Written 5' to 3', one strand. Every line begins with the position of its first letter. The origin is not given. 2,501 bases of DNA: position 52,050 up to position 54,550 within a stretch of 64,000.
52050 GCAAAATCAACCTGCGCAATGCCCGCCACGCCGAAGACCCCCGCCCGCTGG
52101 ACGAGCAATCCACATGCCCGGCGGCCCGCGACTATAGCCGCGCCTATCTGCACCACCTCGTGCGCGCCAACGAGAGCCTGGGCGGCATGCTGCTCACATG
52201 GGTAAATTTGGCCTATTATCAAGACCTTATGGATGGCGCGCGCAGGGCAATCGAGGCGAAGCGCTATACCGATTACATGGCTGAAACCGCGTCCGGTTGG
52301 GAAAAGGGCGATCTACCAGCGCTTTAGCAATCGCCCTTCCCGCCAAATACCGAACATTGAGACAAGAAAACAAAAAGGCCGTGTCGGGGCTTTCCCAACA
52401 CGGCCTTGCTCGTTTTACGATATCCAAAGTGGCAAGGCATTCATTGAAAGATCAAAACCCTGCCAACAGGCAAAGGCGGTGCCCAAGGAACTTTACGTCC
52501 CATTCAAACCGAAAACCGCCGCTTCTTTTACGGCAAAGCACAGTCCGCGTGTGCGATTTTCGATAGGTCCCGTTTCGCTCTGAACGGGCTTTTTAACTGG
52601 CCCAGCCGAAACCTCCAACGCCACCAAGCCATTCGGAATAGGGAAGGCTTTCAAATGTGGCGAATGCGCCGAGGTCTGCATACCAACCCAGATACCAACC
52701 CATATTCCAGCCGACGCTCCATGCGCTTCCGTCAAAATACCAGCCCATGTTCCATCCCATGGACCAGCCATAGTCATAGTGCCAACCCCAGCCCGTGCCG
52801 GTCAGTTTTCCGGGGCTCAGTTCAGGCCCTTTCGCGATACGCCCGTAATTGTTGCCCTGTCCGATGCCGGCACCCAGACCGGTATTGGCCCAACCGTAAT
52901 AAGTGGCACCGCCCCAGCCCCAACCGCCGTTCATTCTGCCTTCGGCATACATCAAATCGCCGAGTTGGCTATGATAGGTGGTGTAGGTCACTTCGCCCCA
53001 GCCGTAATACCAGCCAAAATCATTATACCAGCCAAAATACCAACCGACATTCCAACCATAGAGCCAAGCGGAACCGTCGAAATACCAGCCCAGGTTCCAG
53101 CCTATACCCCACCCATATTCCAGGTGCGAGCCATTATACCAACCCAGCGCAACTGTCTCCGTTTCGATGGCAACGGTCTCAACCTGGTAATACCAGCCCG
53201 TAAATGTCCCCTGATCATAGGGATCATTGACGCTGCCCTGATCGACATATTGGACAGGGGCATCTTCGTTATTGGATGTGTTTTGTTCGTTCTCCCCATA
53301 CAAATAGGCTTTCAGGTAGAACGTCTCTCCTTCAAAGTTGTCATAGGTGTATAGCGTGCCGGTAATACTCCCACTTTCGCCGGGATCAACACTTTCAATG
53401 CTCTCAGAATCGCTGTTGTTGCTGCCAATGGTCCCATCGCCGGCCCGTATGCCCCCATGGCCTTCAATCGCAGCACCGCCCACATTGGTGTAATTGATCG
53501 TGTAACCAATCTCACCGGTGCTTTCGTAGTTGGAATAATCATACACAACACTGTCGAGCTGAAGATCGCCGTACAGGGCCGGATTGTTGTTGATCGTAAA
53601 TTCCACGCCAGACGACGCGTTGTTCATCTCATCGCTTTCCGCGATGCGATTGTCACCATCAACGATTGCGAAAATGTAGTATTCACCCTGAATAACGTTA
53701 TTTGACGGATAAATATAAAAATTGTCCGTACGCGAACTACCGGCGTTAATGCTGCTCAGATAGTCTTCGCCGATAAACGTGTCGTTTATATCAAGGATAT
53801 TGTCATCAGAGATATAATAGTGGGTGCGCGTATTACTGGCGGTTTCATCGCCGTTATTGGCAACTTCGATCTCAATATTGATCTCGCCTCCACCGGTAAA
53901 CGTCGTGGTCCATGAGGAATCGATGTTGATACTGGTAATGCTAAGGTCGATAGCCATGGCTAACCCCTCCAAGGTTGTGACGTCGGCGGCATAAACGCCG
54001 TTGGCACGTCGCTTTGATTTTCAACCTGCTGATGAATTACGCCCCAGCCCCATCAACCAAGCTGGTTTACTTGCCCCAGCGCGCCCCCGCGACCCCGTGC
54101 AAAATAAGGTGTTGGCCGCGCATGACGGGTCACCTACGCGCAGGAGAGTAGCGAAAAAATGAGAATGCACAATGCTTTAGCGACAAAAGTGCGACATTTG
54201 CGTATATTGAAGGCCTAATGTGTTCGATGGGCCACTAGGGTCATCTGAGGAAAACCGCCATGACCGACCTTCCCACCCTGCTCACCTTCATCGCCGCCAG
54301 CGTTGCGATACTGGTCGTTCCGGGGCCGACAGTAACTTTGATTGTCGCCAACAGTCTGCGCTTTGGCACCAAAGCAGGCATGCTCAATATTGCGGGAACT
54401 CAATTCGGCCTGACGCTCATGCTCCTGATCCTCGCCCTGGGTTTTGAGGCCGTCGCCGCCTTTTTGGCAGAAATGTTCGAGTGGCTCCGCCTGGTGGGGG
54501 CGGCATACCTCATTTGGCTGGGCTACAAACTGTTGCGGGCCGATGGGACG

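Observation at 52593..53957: Orphan protein: tandem CARDB-like Ig domains fused to a duplicated Gly-Trp-Tyr tetrapeptide repeat domain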

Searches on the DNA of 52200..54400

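Call 59: search_rna_families(source=window, start=52200, end=54400, threshold=evalue, max_evalue=1)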
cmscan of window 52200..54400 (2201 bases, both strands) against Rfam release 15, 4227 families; matches with E-value up to 1: 1.
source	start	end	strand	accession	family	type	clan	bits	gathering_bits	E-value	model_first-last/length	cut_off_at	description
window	52367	52464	-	RF04312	trpB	Cis-reg;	-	32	59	0.055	1-107/107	no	trpB ncRNA motif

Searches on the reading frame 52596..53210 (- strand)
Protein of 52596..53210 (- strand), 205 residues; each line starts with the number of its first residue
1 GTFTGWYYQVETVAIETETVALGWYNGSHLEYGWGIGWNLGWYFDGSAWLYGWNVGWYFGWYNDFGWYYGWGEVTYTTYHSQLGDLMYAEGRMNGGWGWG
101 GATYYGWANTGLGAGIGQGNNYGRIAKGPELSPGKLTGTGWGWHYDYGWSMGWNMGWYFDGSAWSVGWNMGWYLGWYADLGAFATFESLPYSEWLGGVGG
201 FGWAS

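Call 18: search_protein_representatives(protein=window:52596-53210:-)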
Query: 205 residues. Proteins with E-value up to 0.001 (for the whole library): 5; up to 1e-10: 3; up to 1e-30: 1. The best 5 are listed.
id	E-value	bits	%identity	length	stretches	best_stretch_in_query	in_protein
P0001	1.5e-130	450.8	100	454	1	1-205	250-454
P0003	1.2e-16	77.2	44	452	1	1-192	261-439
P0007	8.6e-12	61.3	41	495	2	1-58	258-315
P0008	3.3e-04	36.4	61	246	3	33-62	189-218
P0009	7.2e-04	35.3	68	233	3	33-62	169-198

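Call 79: find_encoding_contigs(protein=P0007, flank=8000, max_places=3)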
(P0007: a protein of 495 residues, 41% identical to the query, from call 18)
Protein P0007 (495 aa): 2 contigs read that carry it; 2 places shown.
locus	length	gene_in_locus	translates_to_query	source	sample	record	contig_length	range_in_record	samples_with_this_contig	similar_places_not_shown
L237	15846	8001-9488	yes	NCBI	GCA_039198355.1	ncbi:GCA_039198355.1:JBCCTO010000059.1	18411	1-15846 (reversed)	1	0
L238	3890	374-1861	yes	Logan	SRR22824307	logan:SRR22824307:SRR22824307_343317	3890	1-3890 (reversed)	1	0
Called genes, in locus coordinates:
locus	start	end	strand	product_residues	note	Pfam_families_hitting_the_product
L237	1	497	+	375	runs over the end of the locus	PF00712:DNA_pol3_beta, PF02767:DNA_pol3_beta_2, PF02768:DNA_pol3_beta_3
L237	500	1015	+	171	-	PF00436:SSB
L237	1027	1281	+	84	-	-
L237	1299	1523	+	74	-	-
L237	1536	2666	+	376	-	PF00589:Phage_integrase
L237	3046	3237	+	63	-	PF00584:SecE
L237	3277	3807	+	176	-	PF02357:NusG, PF00467:KOW (weak)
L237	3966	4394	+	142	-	PF03946:Ribosomal_L11_N, PF00298:Ribosomal_L11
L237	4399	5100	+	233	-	PF00687:Ribosomal_L1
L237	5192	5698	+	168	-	PF00565:SNase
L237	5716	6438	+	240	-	PF12974:Phosphonate-bd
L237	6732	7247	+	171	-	PF00466:Ribosomal_L10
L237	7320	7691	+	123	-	PF16320:Ribosomal_L12_N, PF00542:Ribosomal_L12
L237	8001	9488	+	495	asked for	PF07705:CARDB (weak)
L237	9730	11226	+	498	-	PF07705:CARDB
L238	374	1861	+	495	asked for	PF07705:CARDB (weak)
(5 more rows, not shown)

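Call 80: find_encoding_contigs(protein=P0008, flank=8000, max_places=3)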
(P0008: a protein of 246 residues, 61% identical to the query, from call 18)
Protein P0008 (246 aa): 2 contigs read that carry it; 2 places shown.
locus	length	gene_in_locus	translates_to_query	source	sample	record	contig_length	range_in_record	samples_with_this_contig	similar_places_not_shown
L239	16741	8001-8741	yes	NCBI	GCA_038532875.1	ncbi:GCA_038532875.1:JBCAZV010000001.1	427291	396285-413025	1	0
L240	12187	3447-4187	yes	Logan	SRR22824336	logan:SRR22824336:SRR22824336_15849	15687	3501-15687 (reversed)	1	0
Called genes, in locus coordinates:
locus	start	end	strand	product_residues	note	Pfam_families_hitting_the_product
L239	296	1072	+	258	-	PF05708:Peptidase_C92 (faint)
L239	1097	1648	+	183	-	PF07931:CPT, PF13238:AAA_18, PF13671:AAA_33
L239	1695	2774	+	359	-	PF14378:PAP2_3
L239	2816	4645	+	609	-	PF00009:GTP_EFTU, PF03144:GTP_EFTU_D2, PF00679:EFG_C, PF06421:LepA_C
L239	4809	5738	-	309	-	PF00487:FA_desaturase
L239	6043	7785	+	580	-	PF00561:Abhydrolase_1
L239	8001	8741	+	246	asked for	-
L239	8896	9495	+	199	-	PF04955:HupE_UreJ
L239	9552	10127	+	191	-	-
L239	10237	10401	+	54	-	-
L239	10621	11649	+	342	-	PF04116:FA_hydroxylase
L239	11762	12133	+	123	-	PF07886:BA14K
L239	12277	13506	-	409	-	PF02646:RmuC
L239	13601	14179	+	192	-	PF01327:Pep_deformylase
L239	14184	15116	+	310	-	PF00551:Formyl_trans_N, PF02911:Formyl_trans_C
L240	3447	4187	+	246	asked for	-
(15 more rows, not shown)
